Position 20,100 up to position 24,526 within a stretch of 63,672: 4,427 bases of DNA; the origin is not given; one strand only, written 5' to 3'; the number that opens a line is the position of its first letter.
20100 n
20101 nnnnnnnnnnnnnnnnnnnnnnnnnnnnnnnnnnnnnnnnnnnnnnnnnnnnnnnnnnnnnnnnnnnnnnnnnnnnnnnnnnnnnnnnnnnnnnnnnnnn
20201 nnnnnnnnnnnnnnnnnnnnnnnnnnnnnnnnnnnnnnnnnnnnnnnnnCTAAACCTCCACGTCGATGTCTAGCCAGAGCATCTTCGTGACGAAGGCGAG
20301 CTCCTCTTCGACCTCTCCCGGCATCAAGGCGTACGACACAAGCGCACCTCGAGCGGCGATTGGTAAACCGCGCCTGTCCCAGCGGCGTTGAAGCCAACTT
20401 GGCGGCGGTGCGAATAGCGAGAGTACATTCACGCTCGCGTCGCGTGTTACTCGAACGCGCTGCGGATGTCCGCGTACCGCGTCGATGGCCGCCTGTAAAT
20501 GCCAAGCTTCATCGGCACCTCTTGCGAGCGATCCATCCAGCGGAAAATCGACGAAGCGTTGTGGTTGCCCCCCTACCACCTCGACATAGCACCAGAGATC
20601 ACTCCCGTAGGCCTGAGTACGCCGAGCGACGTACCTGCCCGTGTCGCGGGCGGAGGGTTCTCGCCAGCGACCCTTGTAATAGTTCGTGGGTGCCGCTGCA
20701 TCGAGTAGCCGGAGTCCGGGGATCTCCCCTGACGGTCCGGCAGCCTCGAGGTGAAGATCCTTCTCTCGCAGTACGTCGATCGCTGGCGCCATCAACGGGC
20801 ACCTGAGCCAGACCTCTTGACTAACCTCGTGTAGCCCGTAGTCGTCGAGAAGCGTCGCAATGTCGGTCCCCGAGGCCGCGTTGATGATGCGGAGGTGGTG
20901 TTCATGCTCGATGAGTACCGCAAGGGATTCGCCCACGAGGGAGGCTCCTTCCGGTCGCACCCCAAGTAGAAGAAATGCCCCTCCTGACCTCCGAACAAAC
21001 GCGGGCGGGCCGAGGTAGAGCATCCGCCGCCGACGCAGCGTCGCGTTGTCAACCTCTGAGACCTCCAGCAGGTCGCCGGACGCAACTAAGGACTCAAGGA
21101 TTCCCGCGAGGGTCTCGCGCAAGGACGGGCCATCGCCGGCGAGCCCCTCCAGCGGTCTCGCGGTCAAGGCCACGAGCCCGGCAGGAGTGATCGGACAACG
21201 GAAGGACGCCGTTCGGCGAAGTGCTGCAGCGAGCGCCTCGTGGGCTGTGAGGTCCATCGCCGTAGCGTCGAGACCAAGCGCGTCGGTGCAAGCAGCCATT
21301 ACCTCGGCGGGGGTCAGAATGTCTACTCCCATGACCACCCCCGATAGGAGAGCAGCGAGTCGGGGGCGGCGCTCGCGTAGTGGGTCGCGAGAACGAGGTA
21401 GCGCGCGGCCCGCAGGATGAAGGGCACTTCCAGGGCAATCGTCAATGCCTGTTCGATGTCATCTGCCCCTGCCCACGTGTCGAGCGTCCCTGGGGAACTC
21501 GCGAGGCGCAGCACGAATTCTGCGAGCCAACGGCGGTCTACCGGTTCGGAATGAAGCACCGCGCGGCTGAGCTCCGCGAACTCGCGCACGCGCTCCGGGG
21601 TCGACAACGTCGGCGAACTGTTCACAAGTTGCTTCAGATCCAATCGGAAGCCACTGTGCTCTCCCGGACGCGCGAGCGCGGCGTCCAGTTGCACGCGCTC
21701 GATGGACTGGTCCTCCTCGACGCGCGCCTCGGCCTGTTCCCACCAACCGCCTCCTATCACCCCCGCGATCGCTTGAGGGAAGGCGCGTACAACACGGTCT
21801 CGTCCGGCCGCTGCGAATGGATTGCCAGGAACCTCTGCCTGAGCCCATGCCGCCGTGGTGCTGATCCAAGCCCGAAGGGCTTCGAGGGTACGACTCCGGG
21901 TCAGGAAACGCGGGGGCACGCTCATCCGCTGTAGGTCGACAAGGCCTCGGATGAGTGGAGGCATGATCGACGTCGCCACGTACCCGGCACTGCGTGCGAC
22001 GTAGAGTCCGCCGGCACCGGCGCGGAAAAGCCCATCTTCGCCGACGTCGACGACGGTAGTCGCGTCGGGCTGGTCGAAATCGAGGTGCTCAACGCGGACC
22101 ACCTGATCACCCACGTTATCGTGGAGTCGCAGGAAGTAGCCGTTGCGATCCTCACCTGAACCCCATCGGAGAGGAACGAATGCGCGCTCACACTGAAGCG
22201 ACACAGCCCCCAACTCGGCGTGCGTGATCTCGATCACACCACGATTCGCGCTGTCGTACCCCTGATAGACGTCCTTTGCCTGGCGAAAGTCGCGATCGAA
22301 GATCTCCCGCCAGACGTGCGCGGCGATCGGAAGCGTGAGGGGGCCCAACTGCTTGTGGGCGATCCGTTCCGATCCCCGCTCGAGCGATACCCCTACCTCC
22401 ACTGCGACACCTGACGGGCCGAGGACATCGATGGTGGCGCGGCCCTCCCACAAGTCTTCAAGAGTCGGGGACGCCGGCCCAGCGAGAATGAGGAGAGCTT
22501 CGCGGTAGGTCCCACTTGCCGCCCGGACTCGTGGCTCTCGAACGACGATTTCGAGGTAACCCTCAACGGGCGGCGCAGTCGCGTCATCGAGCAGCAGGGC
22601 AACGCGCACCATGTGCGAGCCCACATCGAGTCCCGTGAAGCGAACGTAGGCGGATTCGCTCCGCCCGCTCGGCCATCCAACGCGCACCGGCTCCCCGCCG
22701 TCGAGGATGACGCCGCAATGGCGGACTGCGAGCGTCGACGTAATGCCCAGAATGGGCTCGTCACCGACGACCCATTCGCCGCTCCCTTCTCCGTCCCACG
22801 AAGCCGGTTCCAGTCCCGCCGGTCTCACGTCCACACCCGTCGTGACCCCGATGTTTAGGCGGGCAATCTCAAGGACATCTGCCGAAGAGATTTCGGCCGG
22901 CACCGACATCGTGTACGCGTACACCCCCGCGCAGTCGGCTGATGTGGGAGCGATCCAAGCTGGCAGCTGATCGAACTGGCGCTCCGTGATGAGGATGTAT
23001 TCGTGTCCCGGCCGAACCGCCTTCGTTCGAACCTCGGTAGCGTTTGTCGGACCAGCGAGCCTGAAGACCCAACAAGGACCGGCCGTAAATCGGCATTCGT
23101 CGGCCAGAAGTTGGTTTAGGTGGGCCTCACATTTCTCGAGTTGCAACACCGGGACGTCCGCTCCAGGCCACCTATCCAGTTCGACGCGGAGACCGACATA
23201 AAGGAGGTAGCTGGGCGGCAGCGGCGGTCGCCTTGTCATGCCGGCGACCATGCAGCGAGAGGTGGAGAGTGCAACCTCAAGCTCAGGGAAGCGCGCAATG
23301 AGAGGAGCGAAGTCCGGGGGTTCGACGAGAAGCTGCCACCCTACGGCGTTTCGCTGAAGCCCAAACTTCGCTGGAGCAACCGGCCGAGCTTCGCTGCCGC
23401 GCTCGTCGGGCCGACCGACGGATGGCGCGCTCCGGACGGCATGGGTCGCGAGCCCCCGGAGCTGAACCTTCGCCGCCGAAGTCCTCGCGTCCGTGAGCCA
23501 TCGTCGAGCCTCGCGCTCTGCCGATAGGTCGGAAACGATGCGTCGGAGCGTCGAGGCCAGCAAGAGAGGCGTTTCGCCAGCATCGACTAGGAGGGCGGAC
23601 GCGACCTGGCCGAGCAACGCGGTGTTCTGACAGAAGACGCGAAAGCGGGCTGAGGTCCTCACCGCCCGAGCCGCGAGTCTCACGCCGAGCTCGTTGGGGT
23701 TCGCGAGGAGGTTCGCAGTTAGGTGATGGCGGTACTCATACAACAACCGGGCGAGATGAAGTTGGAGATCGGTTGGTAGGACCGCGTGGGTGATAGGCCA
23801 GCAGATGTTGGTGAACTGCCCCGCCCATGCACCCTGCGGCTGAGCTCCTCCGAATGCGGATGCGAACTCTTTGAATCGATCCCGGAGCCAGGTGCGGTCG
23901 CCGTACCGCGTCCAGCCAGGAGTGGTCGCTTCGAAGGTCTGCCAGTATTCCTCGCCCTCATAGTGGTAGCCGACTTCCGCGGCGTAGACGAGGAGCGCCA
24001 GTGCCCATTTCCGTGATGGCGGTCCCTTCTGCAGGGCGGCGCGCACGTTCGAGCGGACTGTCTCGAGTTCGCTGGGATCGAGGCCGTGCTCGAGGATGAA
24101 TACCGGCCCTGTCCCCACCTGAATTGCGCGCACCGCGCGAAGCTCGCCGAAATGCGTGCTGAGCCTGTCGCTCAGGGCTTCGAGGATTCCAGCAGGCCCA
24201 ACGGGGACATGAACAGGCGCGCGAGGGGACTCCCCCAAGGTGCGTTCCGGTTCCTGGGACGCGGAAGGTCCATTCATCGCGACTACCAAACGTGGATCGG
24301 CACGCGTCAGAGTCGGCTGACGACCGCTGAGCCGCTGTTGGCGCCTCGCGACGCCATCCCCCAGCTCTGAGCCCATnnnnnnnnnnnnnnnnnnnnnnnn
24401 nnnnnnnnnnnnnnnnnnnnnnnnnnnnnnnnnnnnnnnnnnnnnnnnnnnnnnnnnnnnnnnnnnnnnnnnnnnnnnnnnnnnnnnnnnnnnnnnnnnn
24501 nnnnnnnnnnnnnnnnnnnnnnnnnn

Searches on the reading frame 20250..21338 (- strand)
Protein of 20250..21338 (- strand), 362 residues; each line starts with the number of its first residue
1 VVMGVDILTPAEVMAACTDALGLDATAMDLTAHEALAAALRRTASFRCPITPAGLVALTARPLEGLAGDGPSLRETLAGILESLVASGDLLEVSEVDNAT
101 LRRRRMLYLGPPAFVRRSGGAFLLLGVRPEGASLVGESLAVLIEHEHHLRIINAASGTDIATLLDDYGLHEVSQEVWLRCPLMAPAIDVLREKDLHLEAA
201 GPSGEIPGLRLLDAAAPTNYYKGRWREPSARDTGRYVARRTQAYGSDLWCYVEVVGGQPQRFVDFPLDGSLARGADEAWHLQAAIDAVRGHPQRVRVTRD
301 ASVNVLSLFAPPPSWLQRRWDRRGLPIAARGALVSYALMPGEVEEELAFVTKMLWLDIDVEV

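Call 5: search_protein_families(library=pfam, proteins=[window:20250-21338:-], max_evalue=0.01)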
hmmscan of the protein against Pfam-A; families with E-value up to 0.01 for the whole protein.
window:20250-21338:- (362 aa): 0 families

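Call 6: search_protein_families(library=padloc, proteins=[window:20250-21338:-], max_evalue=0.01)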
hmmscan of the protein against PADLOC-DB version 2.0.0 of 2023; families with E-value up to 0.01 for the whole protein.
window:20250-21338:- (362 aa): 2 families
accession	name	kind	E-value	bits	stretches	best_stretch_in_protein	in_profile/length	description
PDLC00010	DruD1|DruD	-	2.5e-113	376.7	1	3-357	1-352/359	Unknown function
PDLC00012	DruD1|DruD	-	6.5e-84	280.3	1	6-358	3-353/356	Unknown function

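Call 44: search_dna_similar(query=window:20250-21338:-, collection=plasmids, mode=protein, max_evalue=0.00001, max_rows=30, rows=spread)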
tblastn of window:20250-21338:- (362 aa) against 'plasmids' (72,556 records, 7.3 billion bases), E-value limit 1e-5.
Records with a match: 5; places in all: 5; records where one place covers at least 80% of the query: 5.
Best place of each record, by identity: <60% 5.
By first word of the organism name: Sinorhizobium 4; Nitrosococcus 1.
By predicted mobility (MOB-suite, as given by PLSDB): conjugative 4; non-mobilizable 1.
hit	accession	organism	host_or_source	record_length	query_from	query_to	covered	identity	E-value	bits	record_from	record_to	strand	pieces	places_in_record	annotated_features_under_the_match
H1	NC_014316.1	Nitrosococcus watsonii C-113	-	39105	8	357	97%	34.2%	2e-57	208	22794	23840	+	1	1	hypothetical protein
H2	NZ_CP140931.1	Sinorhizobium medicae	Medicago lupulina,whole organism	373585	7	356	97%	29.5%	9e-39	154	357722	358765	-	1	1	hypothetical protein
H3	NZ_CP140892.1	Sinorhizobium medicae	Medicago lupulina,whole organism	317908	7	356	97%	29.5%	1e-38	154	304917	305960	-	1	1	hypothetical protein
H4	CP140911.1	Sinorhizobium medicae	Medicago lupulina,whole organism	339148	7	356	97%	29.5%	1e-38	154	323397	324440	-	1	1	hypothetical protein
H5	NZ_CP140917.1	Sinorhizobium medicae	Medicago lupulina,whole organism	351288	7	356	97%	29.5%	1e-38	154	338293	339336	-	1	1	hypothetical protein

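Call 45: get_annotated_region(hit=H1, flank=12000)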
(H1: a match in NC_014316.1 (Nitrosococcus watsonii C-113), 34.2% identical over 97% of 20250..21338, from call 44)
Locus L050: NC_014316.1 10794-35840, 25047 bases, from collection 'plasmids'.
description: Nitrosococcus watsonii C-113 plasmid pNWAT01, complete sequence
organism: Nitrosococcus watsonii C-113 (NCBI taxid 105559)
taxonomy: Bacteria; Pseudomonadota; Gammaproteobacteria; Chromatiales; Chromatiaceae; Nitrosococcus; Nitrosococcus watsonii; Nitrosococcus watsonii C-113
host: -; source: -; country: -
typing (MOB-suite, as given by PLSDB): non-mobilizable; replicon rep_cluster_1655
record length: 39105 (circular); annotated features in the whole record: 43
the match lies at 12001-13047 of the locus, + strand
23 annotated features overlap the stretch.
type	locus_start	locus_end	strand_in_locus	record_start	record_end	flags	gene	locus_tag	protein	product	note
CDS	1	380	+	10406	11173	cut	-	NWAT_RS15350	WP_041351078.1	IncFII RepA protein family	-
CDS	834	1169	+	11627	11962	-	-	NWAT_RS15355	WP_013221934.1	helix-turn-helix transcriptional regulator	-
CDS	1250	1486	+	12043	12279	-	-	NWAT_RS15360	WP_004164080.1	hypothetical protein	-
CDS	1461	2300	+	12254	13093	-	-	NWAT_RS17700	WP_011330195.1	hypothetical protein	-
CDS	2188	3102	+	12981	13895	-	-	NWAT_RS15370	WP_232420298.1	ATP-binding protein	-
CDS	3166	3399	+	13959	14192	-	-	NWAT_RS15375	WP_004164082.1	hypothetical protein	-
CDS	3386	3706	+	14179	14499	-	-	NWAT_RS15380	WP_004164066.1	type II toxin-antitoxin system PemK/MazF family toxin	-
CDS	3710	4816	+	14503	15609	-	-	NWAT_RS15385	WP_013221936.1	metal-dependent hydrolase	-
CDS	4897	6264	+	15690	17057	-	-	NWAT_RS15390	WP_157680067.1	deoxyguanosinetriphosphate triphosphohydrolase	GO:0006203 - dGTP catabolic process [Evidence IEA]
CDS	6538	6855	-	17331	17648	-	-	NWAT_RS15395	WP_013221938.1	hypothetical protein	-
CDS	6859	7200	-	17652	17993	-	-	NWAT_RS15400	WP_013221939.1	type II toxin-antitoxin system RelE/ParE family toxin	GO:0008219 - cell death [Evidence IEA]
CDS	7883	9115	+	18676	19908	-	-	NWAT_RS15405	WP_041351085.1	Druantia anti-phage system protein DruA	-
CDS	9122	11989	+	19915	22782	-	-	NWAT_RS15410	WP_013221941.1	hypothetical protein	-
CDS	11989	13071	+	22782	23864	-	-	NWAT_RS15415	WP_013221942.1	hypothetical protein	-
CDS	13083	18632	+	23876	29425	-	-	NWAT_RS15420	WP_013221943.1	DEAD/DEAH box helicase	-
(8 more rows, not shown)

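Call 46: get_annotated_region(hit=H2, flank=12000)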
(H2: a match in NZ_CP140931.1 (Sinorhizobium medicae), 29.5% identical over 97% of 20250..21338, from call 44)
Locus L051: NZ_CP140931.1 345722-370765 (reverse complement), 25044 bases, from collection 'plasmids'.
description: Sinorhizobium medicae strain ml4 plasmid pMl2, complete sequence
organism: Sinorhizobium medicae (NCBI taxid 110321)
taxonomy: Bacteria; Pseudomonadota; Alphaproteobacteria; Hyphomicrobiales; Rhizobiaceae; Sinorhizobium; Sinorhizobium medicae
host: -; source: Medicago lupulina,whole organism; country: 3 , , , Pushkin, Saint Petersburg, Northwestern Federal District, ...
typing (MOB-suite, as given by PLSDB): conjugative; replicon rep_cluster_287; relaxase MOBQ; mating-pair formation MPF_T
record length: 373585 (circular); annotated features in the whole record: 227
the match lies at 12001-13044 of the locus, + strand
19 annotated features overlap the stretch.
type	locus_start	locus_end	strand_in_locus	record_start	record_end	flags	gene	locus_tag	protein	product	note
CDS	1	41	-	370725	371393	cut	-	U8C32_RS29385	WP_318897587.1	hypothetical protein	-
CDS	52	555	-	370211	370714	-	-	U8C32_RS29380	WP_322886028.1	hypothetical protein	-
CDS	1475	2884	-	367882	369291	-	-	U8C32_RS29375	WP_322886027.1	restriction endonuclease PLD domain-containing protein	-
CDS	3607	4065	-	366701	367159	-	-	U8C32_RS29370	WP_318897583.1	hypothetical protein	-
CDS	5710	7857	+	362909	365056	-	-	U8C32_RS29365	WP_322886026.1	hypothetical protein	-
CDS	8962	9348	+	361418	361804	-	-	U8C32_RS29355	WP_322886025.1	hypothetical protein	-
CDS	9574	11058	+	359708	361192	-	istA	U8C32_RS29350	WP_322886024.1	IS21 family transposase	-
CDS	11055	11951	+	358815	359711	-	istB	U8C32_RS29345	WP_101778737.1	IS21-like element helper ATPase IstB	-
CDS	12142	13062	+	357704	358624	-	-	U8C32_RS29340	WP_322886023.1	hypothetical protein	-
CDS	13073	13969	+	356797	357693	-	-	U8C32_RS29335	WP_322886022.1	DEAD/DEAH box helicase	-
CDS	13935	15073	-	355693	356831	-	-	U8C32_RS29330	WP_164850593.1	IS3 family transposase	-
CDS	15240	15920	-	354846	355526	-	-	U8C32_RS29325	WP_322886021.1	hypothetical protein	-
CDS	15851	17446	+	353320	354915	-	-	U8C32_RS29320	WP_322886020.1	DUF1998 domain-containing protein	-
CDS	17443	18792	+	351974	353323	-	-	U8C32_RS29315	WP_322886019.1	AAA family ATPase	-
CDS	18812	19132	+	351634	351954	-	-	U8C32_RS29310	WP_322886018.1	hypothetical protein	-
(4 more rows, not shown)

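Call 48: search_protein_families(library=padloc, proteins=[L050:7883-9115:+, L050:9122-11989:+, L050:11989-13071:+, L050:13083-18632:+, L050:18951-19319:+], max_evalue=0.001)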
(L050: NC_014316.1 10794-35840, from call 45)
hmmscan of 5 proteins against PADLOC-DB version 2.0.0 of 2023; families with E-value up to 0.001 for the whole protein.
L050:7883-9115:+ (410 aa): 2 families
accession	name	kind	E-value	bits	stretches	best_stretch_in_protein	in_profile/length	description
PDLC00002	DruA1|DruA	-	2.1e-217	720.1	1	1-403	1-404/407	DUF4338 domain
PDLC00001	DruA1|DruA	-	1.5e-33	114.2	2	167-371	421-642/675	DUF4338 domain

L050:9122-11989:+ (955 aa): 0 families

L050:11989-13071:+ (360 aa): 2 families
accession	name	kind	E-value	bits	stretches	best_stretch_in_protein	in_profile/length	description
PDLC00010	DruD1|DruD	-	1e-147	489.9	1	1-359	2-358/359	Unknown function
PDLC00012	DruD1|DruD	-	1e-116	388.2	1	1-355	1-354/356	Unknown function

L050:13083-18632:+ (1849 aa): 25 families
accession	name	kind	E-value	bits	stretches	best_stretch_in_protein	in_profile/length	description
PDLC00013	DruE1|DruE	-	0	2067.7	1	2-1848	5-1775/1776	SNF2 family N-terminal domain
PDLC00014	DruE2|DruE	-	1.4e-192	640.8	2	2-802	2-852/1928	SNF2 family N-terminal domain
PDLC00015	DruE2|DruE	-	2.8e-183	610.1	2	3-598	4-583/1887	SNF2 family N-terminal domain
PDLC00051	DruE4|DruE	-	8e-181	601.8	2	4-599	6-559/1829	SNF2 family N-terminal domain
PDLC00037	DruE3|DruE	-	5.7e-167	556.2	3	1119-1732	1056-1674/2055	SNF2 family N-terminal domain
PDLC00036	DruE3|DruE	-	3.1e-113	377.3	4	1119-1757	1049-1675/2023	SNF2 family N-terminal domain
PDLC00035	DruE3|DruE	-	6.8e-107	356.7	3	286-785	208-669/1460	SNF2 family N-terminal domain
PDLC02896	DpdJ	-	2.2e-26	89.9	1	110-410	181-435/1487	DpdJ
PDLC03960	SngC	-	2.1e-18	64.5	2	97-175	28-97/720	-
PDLC02569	DrmA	-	2.3e-14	50.2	2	1122-1173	832-883/1095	DrmA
PDLC02503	BrxHI|BrxHII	-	5.1e-12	42.9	1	1123-1171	302-350/698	BrxHI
PDLC02570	DrmA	-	7.5e-11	39.1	1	1121-1185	583-646/851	DrmA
PDLC02893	DpdJ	-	3.9e-10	36.3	0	113-168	187-237/876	DpdJ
PDLC02898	DpdJ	-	8.9e-09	32.7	1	112-169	186-238/506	DpdJ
PDLC02501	BrxHI|BrxHII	-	1.9e-08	30.9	0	104-170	33-92/925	BrxHI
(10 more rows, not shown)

L050:18951-19319:+ (122 aa): 0 families

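Call 49: search_protein_families(library=pfam, proteins=[L050:18150-18629:+], max_evalue=10)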
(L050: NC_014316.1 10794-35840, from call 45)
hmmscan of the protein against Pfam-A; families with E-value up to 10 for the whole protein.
L050:18150-18629:+ (160 aa): 0 families

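Call 54: find_related_loci(query=A4, collection=metagenome_contigs, flank=10000)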
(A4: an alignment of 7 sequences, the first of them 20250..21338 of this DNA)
Query A4 (362 aa) in metagenome_contigs; peptide patterns used: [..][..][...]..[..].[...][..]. (x = any residue, [..] = any of these).
247 stretches matched a pattern; 235 encode a relative of the query (tblastn E <= 1e-3); the best 80 are kept; 80 distinct loci.
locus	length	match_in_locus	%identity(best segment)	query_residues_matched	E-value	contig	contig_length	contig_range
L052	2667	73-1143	51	1-358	4e-104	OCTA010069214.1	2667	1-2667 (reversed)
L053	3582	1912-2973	47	1-356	4e-94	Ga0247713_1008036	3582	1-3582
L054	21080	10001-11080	47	1-361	3e-93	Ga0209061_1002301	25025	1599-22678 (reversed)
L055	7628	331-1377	45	3-356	2e-89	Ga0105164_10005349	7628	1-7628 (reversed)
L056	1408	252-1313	45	3-356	4e-94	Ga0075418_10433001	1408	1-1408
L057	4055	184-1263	47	1-359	5e-88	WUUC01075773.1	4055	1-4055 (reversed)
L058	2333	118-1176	46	3-355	1e-90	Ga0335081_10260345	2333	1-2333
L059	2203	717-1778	45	1-356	2e-90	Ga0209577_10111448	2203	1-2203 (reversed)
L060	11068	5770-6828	46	3-355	4e-86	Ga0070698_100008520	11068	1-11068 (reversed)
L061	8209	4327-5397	44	1-356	2e-86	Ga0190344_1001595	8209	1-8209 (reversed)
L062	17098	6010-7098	44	3-361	1e-85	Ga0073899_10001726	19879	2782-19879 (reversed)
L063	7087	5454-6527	46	1-359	9e-86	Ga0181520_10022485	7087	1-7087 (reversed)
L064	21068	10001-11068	45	3-355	1e-85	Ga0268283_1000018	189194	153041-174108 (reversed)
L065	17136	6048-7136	44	3-361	7e-85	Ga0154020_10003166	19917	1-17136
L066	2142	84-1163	46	1-361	2e-88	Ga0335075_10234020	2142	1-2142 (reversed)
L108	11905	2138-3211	40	1-358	1e-72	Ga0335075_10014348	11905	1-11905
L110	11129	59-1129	41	5-361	4e-72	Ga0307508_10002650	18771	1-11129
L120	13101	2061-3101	38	8-357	9e-71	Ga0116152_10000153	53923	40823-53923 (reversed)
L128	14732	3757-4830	36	2-359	2e-68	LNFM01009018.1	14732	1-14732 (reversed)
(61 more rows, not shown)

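Call 64: search_protein_families(library=pfam, proteins=[L064:17069-18304:+, L064:18500-19810:+, L108:8719-10782:+, L108:10810-11748:+, L110:7432-8721:+, L110:6947-7531:+, L120:8612-9124:+, L120:10466-12622:+, L128:10447-11619:-], max_evalue=0.001)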
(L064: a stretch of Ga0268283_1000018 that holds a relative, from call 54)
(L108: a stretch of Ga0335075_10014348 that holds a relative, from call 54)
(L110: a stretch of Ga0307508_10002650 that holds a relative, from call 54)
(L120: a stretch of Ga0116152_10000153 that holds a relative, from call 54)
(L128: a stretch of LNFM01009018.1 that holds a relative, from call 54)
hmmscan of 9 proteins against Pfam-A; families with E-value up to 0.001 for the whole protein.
L064:17069-18304:+ (412 aa): 2 families
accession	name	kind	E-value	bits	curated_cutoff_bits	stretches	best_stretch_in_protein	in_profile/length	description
PF06250.17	YhcG_C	-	5.6e-55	185.9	32.5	1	229-379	2-152/157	YhcG PDDEXK nuclease domain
PF17761.7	DUF1016_N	-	1.1e-40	139.3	32.8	1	26-203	2-137/137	DUF1016 N-terminal domain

L064:18500-19810:+ (437 aa): 4 families
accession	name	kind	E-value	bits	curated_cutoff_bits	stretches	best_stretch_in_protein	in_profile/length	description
PF00109.32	ketoacyl-synt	-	6.4e-40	137.8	20.8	1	26-264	2-252/252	Beta-ketoacyl synthase, N-terminal domain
PF02801.28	Ketoacyl-synt_C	-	1.5e-38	131.9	20.8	1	272-386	1-118/119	Beta-ketoacyl synthase, C-terminal domain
PF00108.29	Thiolase_N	-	1.4e-06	28.3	26.4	1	170-225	65-122/260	Thiolase, N-terminal domain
PF08545.16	ACP_syn_III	-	0.0009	19.5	24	0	186-223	5-42/80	3-Oxoacyl-[acyl-carrier-protein (ACP)] synthase III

L108:8719-10782:+ (688 aa): 2 families
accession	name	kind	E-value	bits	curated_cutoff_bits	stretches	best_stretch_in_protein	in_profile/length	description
PF25199.1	nSTAND_NTPase5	-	5.3e-06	26.8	34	1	278-322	36-80/145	Novel STAND NTPase 5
PF09848.15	SLFN-g3_helicase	-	0.00023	21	24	1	284-333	2-52/354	Schlafen group 3, DNA/RNA helicase domain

L108:10810-11748:+ (313 aa): 0 families

L110:7432-8721:+ (430 aa): 0 families

L110:6947-7531:+ (195 aa): 1 family
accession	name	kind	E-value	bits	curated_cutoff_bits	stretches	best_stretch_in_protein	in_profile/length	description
PF14280.11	DUF4365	-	6.5e-10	39.6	24.3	1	34-185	1-137/139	Domain of unknown function (DUF4365)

L120:8612-9124:+ (171 aa): 0 families

L120:10466-12622:+ (719 aa): 4 families
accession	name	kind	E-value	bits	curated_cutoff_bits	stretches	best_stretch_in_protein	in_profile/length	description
PF00239.26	Resolvase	-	1e-31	110.4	23.3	1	15-161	1-143/145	Resolvase, N terminal domain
PF11149.13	DUF2924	-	2.7e-23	83.2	31.2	1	630-714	56-134/135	Protein of unknown function (DUF2924)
PF07508.19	Recombinase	-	2.2e-18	66.8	21.1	1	192-311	2-102/102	Recombinase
PF13408.12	Zn_ribbon_recom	-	1.2e-10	42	25.3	1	325-392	1-57/58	Recombinase zinc beta ribbon domain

L128:10447-11619:- (391 aa): 0 families

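Call 70: search_protein_families(library=ncbifam, proteins=[window:20250-21338:-], max_evalue=0.01)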
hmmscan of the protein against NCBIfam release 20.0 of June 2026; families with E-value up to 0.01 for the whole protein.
window:20250-21338:- (362 aa): 0 families

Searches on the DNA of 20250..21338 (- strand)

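Call 57: search_dna_similar(query=L050:13083-17000:+, collection=ecoli_genomes, mode=distant, max_evalue=0.00001, max_rows=10)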
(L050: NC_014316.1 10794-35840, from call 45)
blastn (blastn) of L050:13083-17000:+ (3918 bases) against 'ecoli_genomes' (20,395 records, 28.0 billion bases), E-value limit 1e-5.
No match.

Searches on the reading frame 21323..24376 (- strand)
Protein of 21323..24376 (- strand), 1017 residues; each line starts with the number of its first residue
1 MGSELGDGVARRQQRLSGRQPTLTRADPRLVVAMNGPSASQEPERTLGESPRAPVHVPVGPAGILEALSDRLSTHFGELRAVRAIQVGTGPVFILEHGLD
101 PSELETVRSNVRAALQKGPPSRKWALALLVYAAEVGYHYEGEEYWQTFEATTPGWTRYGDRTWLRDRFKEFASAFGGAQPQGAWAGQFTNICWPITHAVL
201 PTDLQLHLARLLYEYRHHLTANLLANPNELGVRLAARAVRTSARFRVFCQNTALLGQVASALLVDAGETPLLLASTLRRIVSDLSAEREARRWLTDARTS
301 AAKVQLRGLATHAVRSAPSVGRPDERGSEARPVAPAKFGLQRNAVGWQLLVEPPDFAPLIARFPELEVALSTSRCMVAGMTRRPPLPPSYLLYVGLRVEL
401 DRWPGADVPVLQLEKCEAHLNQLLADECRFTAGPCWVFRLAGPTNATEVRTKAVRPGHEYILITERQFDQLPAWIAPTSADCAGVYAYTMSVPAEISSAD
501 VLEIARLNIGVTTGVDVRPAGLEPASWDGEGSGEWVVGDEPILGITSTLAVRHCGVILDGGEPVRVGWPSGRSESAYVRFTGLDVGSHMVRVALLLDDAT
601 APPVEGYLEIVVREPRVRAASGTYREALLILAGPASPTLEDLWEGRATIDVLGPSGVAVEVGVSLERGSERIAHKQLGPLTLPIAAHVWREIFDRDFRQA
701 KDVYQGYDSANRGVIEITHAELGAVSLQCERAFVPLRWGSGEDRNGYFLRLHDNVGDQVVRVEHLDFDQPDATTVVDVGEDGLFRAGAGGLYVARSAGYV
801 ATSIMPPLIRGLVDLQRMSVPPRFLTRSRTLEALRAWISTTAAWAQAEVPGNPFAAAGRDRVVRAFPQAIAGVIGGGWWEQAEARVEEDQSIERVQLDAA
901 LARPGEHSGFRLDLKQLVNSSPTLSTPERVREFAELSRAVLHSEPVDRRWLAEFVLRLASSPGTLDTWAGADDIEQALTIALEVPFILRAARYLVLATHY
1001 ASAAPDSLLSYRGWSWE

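Call 5: search_protein_families(library=pfam, proteins=[window:21323-24376:-], max_evalue=0.01)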
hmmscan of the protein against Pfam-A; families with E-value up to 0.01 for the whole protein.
window:21323-24376:- (1017 aa): 0 families

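Call 6: search_protein_families(library=padloc, proteins=[window:21323-24376:-], max_evalue=0.01)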
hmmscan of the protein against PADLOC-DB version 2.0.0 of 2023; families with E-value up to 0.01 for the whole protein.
window:21323-24376:- (1017 aa): 0 families

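Call 34: search_protein_families(library=padloc, proteins=[window:21323-24376:-], max_evalue=10)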
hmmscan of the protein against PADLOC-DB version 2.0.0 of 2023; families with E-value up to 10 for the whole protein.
window:21323-24376:- (1017 aa): 0 families

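Call 70: search_protein_families(library=ncbifam, proteins=[window:21323-24196:-], max_evalue=0.01)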
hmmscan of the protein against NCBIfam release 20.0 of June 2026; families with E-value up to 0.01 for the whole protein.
window:21323-24196:- (957 aa): 0 families
